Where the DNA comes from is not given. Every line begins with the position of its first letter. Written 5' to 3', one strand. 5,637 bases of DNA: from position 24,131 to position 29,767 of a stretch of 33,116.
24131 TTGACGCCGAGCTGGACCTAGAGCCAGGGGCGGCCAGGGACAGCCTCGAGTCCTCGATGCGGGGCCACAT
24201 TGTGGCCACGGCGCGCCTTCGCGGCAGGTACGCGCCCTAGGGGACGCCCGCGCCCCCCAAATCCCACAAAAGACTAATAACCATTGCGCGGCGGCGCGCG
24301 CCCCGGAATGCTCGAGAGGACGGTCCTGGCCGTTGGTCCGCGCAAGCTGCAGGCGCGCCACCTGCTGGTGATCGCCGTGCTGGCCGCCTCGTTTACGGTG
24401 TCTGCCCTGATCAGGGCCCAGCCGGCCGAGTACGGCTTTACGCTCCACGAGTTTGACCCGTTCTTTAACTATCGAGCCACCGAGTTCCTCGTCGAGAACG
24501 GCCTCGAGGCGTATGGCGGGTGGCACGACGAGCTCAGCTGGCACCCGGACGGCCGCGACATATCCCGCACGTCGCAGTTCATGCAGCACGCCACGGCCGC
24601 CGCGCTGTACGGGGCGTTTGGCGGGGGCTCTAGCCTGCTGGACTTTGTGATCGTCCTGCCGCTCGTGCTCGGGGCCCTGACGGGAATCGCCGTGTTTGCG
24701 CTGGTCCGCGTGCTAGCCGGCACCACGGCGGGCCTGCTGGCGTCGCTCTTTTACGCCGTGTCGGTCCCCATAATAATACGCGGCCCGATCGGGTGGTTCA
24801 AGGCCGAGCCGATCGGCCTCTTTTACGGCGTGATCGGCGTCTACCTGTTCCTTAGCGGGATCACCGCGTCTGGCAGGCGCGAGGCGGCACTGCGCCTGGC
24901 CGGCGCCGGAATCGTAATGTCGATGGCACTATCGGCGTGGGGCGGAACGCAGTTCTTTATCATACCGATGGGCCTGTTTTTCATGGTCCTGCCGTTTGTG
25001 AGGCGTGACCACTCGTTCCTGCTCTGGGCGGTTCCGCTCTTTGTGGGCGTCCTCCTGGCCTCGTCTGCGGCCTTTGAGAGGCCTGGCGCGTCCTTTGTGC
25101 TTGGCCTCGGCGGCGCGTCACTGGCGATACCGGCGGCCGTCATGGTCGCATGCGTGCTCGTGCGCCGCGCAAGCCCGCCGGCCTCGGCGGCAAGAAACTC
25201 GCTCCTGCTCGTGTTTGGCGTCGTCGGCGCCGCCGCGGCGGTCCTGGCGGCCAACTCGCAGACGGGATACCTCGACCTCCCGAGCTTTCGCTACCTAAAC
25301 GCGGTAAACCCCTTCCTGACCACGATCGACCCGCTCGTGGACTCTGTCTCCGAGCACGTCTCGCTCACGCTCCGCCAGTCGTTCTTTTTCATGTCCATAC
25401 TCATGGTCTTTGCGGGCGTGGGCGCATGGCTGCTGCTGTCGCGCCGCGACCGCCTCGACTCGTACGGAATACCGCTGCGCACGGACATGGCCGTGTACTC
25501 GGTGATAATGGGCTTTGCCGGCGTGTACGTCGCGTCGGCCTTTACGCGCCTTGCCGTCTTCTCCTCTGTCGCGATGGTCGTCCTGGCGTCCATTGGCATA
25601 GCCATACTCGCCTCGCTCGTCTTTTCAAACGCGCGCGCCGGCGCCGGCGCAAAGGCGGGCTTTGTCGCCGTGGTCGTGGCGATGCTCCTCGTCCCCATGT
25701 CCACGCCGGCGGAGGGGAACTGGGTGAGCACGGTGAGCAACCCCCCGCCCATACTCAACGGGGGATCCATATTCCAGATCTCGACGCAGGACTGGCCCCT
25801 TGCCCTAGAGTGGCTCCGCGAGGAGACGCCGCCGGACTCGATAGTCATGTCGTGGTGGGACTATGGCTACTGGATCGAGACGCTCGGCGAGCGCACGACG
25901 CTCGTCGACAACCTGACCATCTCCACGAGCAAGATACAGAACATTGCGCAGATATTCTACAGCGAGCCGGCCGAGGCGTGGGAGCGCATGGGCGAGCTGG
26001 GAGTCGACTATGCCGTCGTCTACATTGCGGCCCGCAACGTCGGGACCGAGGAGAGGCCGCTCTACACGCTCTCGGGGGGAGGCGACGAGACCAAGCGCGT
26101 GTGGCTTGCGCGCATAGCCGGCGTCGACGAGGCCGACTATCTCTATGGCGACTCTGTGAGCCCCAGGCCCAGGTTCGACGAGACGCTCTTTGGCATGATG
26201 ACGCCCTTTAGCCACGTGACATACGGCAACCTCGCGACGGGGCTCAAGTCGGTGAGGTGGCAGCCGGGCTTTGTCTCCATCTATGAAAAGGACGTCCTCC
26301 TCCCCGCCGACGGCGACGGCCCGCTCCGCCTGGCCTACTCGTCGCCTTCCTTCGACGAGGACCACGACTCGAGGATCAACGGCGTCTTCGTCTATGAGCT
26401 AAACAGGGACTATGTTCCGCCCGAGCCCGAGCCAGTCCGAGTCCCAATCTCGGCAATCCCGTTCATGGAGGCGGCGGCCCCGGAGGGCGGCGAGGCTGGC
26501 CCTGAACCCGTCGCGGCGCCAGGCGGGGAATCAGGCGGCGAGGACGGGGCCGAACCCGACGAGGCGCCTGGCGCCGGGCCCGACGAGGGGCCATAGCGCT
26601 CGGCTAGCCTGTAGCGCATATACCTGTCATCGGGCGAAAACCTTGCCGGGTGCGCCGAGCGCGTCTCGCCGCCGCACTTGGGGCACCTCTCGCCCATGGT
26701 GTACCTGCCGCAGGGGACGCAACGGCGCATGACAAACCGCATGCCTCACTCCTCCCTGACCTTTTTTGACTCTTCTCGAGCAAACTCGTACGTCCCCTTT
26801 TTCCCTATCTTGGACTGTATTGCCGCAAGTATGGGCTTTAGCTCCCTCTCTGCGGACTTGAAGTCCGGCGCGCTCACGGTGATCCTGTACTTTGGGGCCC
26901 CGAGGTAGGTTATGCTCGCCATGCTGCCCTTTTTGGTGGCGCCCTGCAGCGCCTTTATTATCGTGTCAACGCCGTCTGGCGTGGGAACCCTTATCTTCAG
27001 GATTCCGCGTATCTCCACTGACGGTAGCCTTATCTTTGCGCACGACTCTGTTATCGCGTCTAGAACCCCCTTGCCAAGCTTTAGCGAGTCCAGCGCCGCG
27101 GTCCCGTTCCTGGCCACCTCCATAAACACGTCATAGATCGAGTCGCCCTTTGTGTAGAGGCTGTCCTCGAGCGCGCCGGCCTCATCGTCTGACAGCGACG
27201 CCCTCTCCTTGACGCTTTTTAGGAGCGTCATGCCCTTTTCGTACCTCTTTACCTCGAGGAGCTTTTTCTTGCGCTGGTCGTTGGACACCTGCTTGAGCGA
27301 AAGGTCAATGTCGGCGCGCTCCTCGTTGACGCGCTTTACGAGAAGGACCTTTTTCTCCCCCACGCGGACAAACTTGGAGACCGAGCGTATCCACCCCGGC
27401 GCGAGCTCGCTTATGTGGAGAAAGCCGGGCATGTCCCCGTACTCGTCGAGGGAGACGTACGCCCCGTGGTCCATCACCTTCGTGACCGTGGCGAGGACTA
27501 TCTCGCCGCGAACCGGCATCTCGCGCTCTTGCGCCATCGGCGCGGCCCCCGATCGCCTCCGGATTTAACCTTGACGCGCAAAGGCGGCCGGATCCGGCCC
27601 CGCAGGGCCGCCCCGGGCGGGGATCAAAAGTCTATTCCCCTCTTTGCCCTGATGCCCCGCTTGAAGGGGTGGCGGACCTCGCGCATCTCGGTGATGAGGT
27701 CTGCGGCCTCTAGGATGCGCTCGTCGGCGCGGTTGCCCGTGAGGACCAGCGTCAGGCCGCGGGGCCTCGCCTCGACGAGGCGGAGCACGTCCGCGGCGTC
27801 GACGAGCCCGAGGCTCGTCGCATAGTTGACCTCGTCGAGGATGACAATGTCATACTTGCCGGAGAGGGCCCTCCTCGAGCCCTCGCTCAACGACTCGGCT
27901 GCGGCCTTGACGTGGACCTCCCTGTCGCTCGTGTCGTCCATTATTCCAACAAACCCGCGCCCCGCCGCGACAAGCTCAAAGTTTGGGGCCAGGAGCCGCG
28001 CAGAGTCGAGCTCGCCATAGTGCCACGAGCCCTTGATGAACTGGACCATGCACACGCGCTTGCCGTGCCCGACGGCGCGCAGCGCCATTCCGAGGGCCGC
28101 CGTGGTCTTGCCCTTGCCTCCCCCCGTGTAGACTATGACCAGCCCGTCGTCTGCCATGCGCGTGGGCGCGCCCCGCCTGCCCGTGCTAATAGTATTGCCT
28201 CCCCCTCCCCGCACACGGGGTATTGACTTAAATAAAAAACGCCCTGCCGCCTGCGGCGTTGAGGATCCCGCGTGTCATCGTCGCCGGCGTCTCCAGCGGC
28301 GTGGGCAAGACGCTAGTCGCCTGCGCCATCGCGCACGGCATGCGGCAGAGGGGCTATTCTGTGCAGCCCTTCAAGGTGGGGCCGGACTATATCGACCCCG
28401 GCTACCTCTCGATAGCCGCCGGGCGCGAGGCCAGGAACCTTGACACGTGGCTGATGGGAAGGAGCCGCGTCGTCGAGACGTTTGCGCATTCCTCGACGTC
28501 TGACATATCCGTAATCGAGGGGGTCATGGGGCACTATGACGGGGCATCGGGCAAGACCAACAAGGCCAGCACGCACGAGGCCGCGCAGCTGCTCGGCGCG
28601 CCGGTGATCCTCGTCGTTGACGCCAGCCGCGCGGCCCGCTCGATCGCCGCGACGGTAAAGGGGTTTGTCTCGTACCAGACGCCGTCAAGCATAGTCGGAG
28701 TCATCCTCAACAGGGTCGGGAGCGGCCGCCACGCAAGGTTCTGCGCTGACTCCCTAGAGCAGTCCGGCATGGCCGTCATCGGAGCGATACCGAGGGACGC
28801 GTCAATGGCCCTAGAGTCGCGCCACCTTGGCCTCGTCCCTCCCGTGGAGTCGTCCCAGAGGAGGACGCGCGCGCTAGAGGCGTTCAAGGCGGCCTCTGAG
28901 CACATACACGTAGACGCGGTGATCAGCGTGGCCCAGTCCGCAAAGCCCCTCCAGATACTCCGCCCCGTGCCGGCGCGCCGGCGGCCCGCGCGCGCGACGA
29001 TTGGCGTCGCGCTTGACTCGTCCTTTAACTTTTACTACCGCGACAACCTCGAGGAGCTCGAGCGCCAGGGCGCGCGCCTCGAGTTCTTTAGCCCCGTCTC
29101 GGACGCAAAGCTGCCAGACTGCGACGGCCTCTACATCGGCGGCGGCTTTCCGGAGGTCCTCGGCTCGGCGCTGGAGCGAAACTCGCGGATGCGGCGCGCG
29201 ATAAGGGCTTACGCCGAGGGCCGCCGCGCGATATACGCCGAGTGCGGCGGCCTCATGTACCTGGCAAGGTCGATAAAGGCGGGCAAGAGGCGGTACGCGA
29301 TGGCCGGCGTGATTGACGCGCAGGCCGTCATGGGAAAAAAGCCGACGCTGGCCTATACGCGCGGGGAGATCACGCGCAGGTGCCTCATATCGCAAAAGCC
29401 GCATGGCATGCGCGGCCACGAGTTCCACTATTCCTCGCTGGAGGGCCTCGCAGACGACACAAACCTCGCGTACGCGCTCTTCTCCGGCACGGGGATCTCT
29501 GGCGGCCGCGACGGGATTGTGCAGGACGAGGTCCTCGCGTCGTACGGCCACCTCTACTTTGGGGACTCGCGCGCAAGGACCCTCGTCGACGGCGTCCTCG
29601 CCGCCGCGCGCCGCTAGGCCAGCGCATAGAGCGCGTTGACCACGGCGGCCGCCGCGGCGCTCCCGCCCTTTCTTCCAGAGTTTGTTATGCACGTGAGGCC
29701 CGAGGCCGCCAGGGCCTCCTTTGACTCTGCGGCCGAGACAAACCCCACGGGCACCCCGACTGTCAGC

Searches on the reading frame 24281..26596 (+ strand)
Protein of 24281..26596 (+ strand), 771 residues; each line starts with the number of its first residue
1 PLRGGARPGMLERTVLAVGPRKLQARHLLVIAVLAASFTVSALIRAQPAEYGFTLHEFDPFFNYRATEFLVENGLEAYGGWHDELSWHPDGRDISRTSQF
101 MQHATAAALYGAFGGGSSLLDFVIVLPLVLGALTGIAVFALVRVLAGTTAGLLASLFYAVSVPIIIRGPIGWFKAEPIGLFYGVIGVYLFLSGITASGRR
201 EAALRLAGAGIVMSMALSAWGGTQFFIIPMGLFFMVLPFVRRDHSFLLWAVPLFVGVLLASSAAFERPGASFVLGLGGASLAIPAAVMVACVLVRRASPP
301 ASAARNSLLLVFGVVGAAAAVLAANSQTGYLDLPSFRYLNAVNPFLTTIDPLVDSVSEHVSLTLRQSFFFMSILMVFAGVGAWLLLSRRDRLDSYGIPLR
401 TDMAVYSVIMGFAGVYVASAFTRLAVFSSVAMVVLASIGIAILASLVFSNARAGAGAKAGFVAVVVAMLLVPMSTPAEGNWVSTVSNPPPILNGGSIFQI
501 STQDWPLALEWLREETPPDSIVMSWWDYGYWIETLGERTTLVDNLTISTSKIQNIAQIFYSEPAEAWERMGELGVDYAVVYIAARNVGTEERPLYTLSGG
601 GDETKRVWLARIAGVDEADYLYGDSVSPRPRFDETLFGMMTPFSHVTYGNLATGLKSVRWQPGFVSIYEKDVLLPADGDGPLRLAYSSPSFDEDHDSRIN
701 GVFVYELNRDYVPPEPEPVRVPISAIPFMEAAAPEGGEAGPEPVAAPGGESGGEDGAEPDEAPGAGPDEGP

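Call 8: search_protein_families(library=pfam, proteins=[window:24281-26596:+], max_evalue=0.001)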
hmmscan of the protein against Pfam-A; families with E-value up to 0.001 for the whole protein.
window:24281-26596:+ (771 aa): 3 families
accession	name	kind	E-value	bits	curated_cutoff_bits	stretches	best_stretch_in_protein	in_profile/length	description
PF02516.20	STT3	-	2.7e-19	70.4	24.5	1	54-338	28-283/405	Oligosaccharyl transferase STT3, N-terminal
PF21436.2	STT3-PglB_core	-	6.5e-06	27.1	23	1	519-578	2-60/131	STT3/PglB/AglB core domain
PF22627.1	AglB_core-like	-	0.00015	22.5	27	0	521-578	46-104/111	AglB core domain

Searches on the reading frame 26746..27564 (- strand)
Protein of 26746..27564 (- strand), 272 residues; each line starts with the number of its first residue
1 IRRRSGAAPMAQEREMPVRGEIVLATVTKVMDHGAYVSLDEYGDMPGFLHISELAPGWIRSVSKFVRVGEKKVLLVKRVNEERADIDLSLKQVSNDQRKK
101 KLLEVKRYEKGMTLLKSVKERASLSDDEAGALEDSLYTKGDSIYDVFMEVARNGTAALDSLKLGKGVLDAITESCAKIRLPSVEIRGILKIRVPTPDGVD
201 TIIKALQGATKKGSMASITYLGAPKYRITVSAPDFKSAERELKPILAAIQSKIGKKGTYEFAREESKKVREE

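Call 8: search_protein_families(library=pfam, proteins=[window:26746-27564:-], max_evalue=0.001)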
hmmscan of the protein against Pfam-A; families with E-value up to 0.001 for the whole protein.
window:26746-27564:- (272 aa): 2 families
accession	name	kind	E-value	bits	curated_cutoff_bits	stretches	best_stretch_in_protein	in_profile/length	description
PF07541.17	EIF_2_alpha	-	9.6e-20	71.1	22.8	1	133-234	6-113/114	Eukaryotic translation initiation factor 2 alpha subunit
PF00575.29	S1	-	1.7e-10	41.6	22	1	20-91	5-74/74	S1 RNA binding domain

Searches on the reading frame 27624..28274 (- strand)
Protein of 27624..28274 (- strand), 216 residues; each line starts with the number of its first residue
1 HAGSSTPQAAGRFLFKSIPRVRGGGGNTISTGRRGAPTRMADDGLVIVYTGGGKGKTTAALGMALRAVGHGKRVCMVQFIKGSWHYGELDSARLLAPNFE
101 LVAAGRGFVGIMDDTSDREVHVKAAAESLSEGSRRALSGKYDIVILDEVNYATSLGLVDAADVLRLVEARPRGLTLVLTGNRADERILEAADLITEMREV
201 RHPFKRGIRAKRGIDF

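Call 8: search_protein_families(library=pfam, proteins=[window:27624-28274:-], max_evalue=0.001)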
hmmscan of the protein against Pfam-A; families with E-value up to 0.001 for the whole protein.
window:27624-28274:- (216 aa): 2 families
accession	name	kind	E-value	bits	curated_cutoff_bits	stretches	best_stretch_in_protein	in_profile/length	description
PF02572.21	CobA_CobO_BtuR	-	4.3e-60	203.3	25.7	1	43-216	2-172/172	ATP:corrinoid adenosyltransferase BtuR/CobO/CobP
PF01695.23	IstB_IS21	-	0.00088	19.3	24.1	0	46-77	95-126/238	IstB-like ATP binding protein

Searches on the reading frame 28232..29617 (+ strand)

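Call 8: search_protein_families(library=pfam, proteins=[window:28232-29617:+], max_evalue=0.001)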
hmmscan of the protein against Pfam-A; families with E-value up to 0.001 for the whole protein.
window:28232-29617:+ (461 aa): 3 families
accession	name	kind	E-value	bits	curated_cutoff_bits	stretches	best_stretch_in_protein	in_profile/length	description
PF07685.20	GATase_3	-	2.6e-37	128.8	27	1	256-446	1-194/196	CobB/CobQ-like glutamine amidotransferase domain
PF01656.29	CbiA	-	9.3e-18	64.8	25.4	1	15-198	1-122/125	CobQ/CobB/MinD/ParA nucleotide binding domain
PF13500.12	AAA_26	-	2.4e-12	47.6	27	1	76-191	83-193/198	AAA domain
